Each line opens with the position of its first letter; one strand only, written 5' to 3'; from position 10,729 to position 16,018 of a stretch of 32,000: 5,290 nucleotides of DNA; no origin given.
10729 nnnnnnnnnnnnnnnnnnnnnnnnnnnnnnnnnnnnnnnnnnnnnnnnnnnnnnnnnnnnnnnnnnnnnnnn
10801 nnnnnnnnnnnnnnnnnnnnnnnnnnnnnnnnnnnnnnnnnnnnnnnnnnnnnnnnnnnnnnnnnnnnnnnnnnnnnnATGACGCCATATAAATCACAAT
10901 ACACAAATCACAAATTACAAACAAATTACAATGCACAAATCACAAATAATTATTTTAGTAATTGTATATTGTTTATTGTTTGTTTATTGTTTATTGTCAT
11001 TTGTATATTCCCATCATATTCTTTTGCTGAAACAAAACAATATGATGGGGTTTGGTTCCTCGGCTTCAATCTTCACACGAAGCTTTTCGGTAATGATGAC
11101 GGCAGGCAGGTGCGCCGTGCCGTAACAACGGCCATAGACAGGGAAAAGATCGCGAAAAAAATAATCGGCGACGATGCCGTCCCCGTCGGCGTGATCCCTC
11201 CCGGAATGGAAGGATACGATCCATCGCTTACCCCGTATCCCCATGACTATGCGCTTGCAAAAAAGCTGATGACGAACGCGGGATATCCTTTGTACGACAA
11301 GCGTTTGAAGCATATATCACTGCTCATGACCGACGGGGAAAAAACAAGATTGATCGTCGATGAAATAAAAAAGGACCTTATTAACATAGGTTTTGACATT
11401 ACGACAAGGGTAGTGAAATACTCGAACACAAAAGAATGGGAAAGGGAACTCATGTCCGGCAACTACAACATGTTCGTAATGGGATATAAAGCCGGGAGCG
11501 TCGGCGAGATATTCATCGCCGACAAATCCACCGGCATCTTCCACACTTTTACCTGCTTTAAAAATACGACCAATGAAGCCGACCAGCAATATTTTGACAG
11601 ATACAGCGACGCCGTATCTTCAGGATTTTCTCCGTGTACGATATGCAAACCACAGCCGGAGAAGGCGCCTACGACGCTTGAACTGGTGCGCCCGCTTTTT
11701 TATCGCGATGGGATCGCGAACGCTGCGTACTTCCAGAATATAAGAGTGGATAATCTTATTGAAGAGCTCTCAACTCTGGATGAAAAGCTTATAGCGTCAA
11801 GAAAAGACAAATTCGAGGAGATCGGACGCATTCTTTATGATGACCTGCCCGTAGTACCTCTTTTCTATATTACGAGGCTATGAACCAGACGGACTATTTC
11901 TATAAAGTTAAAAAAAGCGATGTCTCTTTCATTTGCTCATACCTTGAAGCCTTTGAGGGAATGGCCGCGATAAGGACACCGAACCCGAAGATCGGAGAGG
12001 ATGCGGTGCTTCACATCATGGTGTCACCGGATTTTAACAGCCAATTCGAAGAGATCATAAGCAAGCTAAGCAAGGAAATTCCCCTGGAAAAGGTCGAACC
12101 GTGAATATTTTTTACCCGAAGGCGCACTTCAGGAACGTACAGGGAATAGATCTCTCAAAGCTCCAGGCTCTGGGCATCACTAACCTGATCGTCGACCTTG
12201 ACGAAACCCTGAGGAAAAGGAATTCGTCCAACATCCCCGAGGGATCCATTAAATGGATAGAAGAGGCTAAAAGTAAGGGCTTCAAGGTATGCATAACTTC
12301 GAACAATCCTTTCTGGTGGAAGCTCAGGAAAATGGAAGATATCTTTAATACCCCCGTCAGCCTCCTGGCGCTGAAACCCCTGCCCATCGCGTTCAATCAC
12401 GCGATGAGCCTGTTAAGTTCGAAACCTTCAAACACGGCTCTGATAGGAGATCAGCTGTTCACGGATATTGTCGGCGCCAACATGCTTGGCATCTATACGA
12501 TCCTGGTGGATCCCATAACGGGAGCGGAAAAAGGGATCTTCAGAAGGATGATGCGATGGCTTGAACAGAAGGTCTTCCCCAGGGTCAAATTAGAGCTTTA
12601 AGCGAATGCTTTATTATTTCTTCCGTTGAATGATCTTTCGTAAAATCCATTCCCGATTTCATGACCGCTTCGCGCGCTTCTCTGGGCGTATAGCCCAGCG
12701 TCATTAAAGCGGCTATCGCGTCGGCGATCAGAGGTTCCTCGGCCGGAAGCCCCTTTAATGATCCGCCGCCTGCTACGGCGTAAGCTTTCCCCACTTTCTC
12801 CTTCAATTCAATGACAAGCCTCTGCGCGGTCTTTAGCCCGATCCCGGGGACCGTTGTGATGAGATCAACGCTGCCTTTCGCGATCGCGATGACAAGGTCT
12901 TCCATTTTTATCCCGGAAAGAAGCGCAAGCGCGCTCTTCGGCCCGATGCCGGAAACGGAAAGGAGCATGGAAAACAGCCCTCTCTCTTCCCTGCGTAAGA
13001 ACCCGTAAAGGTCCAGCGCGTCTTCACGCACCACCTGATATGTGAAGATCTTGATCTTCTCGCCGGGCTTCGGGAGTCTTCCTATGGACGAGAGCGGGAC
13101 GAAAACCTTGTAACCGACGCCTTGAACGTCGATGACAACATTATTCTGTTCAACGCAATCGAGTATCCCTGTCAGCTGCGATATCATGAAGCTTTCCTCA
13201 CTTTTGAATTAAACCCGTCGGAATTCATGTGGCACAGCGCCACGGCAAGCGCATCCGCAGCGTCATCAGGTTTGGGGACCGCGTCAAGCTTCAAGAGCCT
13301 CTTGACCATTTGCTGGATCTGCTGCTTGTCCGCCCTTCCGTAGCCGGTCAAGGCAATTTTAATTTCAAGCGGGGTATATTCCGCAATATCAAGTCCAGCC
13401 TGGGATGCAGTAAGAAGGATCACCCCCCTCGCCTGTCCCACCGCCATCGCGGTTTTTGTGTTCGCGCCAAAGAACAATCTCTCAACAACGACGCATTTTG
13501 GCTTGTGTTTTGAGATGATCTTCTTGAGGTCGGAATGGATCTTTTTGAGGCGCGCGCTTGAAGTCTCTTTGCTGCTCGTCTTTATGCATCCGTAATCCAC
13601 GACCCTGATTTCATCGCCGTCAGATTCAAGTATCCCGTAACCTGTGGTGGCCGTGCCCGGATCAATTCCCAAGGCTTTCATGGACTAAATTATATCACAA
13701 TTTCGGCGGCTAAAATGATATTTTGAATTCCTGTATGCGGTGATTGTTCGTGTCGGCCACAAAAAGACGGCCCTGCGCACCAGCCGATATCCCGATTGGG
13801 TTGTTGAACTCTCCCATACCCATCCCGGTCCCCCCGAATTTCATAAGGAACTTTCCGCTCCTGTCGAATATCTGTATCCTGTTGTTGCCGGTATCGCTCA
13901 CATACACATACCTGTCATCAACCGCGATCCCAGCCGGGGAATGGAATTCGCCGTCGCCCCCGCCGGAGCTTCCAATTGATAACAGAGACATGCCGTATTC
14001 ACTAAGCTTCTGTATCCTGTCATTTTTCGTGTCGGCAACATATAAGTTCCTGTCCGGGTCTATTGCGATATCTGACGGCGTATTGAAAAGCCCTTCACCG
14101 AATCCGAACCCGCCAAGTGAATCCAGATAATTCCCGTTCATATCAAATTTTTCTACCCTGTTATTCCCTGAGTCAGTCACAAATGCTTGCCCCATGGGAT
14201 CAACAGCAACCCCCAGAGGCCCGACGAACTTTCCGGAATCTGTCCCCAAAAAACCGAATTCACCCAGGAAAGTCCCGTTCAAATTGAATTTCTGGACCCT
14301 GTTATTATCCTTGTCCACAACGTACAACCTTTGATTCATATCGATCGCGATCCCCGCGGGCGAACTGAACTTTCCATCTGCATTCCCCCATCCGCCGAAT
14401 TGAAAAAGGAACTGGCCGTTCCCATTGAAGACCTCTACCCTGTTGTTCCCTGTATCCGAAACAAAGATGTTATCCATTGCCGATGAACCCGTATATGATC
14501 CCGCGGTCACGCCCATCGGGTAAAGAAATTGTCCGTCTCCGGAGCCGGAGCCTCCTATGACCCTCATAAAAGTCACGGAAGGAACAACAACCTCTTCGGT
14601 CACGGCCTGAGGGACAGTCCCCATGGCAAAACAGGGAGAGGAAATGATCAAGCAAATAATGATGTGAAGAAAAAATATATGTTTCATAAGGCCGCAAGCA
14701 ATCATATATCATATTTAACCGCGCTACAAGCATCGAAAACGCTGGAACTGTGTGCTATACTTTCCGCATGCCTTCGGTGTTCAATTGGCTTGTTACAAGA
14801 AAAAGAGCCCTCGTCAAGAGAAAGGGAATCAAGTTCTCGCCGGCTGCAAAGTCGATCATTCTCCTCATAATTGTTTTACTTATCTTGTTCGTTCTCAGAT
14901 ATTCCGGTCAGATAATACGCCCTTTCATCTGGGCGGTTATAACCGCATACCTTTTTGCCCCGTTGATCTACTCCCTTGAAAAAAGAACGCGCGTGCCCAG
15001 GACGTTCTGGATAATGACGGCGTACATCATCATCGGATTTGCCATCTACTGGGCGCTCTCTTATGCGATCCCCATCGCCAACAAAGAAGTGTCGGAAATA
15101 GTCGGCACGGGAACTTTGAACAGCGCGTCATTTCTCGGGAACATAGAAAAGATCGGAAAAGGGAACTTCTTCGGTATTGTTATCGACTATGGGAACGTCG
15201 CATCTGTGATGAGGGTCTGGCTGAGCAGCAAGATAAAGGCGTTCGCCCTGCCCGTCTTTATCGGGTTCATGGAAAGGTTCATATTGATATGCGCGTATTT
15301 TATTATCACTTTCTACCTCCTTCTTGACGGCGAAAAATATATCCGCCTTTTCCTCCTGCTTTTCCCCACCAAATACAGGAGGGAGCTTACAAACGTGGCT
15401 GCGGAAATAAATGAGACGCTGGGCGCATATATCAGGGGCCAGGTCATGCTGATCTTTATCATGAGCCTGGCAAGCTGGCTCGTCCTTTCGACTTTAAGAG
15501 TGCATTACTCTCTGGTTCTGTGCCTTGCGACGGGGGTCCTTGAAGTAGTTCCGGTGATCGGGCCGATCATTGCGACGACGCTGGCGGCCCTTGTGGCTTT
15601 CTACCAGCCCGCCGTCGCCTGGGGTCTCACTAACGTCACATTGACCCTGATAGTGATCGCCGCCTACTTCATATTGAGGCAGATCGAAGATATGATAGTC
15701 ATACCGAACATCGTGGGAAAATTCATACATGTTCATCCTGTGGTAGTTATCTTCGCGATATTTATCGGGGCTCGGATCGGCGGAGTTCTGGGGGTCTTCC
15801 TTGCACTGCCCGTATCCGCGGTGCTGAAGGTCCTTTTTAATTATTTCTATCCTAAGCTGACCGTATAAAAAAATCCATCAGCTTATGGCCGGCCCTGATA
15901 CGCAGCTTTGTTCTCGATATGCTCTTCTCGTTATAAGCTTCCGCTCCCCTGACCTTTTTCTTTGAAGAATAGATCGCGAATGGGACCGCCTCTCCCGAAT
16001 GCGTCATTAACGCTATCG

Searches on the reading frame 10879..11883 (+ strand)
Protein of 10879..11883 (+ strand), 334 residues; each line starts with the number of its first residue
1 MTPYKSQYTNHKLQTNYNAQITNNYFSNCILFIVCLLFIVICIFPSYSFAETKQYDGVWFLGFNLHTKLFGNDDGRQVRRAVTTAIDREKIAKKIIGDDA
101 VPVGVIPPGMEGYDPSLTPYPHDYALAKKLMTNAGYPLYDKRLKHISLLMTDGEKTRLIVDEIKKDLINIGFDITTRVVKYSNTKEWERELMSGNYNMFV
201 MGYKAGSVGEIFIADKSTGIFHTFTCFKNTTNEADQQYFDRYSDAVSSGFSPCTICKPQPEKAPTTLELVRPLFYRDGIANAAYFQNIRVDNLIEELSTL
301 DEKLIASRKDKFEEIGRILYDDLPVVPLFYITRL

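Call 33: search_protein_families(library=pfam, max_evalue=0.001, proteins=[window:10879-11883:+])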
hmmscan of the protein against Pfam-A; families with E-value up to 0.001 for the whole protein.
window:10879-11883:+ (334 aa): 2 families
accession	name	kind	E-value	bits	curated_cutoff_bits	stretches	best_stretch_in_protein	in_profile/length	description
PF00496.27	SBP_bac_5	-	2.4e-24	86.6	32.4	1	52-205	195-348/368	Bacterial extracellular solute-binding proteins, family 5 Middle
PF02805.21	Ada_Zn_binding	-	3.7e-08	33.7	23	1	209-258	15-64/65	Metal binding domain of Ada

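Call 43: search_protein_families(library=ncbifam, max_evalue=0.00001, proteins=[window:10879-11883:+])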
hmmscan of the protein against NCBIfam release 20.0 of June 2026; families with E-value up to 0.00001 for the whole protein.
window:10879-11883:+ (334 aa): 3 families
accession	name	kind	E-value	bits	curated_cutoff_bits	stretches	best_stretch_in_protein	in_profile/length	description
NF043070.1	DppA_dipep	equivalog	8.1e-08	31.3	1005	1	58-205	292-435/535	dipeptide ABC transporter periplasmic-binding protein DppA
NF045467.1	Opp4A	equivalog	4.6e-07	28.4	650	0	76-137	317-381/556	oligopeptide ABC transporter substrate-binding protein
NF011942.0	PRK15413.1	equivalog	1.2e-06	27.5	594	1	62-137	272-344/512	glutathione ABC transporter substrate-binding protein GsiB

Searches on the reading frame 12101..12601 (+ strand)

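Call 33: search_protein_families(library=pfam, max_evalue=0.001, proteins=[window:12101-12601:+])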
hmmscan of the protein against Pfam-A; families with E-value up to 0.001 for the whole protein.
window:12101-12601:+ (166 aa): 5 families
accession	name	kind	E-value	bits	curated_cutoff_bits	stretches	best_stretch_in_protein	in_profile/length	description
PF13242.12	Hydrolase_like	-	2.2e-09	37.5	22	1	92-137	4-49/75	HAD-hyrolase-like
PF09419.16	PGP_phosphatase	-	4.6e-09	36.5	20.4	1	4-137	17-165/168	Mitochondrial PGP phosphatase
PF00702.32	Hydrolase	-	1.6e-07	32.3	26.4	1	19-128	73-189/191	haloacid dehalogenase-like hydrolase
PF13419.12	HAD_2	-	1e-05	26.2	23.8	1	36-136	72-178/178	Haloacid dehalogenase-like hydrolase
PF08282.18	Hydrolase_3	-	3.4e-05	24.2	20.9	1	29-73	1-44/255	haloacid dehalogenase-like hydrolase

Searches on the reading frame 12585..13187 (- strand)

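Call 33: search_protein_families(library=pfam, max_evalue=0.001, proteins=[window:12585-13187:-])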
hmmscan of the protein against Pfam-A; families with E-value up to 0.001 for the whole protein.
window:12585-13187:- (200 aa): 6 families
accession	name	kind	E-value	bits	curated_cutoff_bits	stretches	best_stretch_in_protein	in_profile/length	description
PF01330.27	RuvA_N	-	1.4e-22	80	23.6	1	1-62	1-61/61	RuvA N terminal domain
PF14520.12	HHH_5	-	1.5e-17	64.2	27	1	72-130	1-57/57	Helix-hairpin-helix domain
PF07499.19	RuvA_C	-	9.5e-10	39.3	24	1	154-199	3-46/47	RuvA, C-terminal domain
PF00633.29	HHH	-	1e-07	31.8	24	0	104-124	7-27/30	Helix-hairpin-helix motif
PF21176.3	RecR_HhH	-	1.9e-05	24.8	27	0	111-128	9-26/45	RecR, helix-hairpin-helix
PF01367.25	5_3_exonuc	-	7.6e-05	23.6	40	0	106-129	16-39/97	5'-3' exonuclease, C-terminal SAM fold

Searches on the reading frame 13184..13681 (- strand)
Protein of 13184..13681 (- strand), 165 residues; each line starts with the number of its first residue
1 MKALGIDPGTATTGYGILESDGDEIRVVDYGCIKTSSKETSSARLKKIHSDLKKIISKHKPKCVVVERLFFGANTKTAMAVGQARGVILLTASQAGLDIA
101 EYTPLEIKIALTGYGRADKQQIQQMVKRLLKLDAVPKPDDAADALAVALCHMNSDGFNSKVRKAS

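Call 33: search_protein_families(library=pfam, max_evalue=0.001, proteins=[window:13184-13681:-])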
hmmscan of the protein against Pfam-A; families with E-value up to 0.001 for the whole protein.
window:13184-13681:- (165 aa): 2 families
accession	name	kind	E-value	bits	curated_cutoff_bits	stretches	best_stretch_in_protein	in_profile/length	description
PF02075.23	RuvC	-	2.3e-54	183.8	22.2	1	4-151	2-148/148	Crossover junction endodeoxyribonuclease RuvC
PF04848.19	Pox_A22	-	0.00016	22.3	22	1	4-151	4-139/143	Poxvirus A22 protein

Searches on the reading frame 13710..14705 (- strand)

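Call 33: search_protein_families(library=pfam, max_evalue=0.001, proteins=[window:13710-14705:-])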
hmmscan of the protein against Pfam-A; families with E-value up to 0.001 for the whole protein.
window:13710-14705:- (331 aa): 10 families
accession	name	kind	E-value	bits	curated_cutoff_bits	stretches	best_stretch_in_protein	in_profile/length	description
PF01436.27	NHL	-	6e-48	159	20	5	300-327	1-28/28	NHL repeat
PF17170.10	DUF5128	-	2.7e-19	69.9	22.9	2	78-149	54-127/321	6-bladed beta-propeller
PF25021.1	TEN_NHL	-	1.5e-09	37.8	27.1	0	206-235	328-357/357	Teneurin NHL domain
PF08450.18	SGL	-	1.2e-07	32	26.3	0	113-195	133-218/246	SMP-30/Gluconolactonase/LRE-like region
PF24684.1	Vgb_lyase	-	1.4e-07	31.1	50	1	114-281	55-208/290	Virginiamycin B lyase family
PF01731.26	Arylesterase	-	1.4e-05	25.6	21.3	0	254-281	53-82/86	Arylesterase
PF24303.1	DUF7485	-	3.6e-05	23.8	27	0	236-287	10-64/284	Domain of unknown function (DUF7485)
PF06739.17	SBBP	-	3.9e-05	23.9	20.5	0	209-224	14-29/38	Beta-propeller repeat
PF13449.12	Phytase-like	-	5.2e-05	23.7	27.6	0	259-289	72-103/284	Esterase-like activity of phytase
PF10282.15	Lactonase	-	0.00065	19.4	21.7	0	256-291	245-283/344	Lactonase, 7-bladed beta-propeller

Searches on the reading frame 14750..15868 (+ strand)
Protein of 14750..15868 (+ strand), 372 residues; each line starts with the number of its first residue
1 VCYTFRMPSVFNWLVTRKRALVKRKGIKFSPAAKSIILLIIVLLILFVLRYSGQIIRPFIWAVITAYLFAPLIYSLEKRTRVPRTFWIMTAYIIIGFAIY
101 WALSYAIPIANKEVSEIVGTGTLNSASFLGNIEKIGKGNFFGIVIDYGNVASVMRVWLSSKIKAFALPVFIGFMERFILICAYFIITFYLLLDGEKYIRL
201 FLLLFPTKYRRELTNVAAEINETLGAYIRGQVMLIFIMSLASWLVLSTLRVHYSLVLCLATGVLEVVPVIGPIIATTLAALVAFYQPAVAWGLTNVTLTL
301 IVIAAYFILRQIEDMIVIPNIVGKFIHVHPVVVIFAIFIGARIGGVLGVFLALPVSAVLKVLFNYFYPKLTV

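Call 33: search_protein_families(library=pfam, max_evalue=0.001, proteins=[window:14750-15868:+])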
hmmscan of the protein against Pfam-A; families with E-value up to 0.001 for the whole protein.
window:14750-15868:+ (372 aa): 1 family
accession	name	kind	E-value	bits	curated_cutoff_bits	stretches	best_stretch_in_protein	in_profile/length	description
PF01594.21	AI-2E_transport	-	5.8e-44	151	34.3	1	37-365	4-325/327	AI-2E family transporter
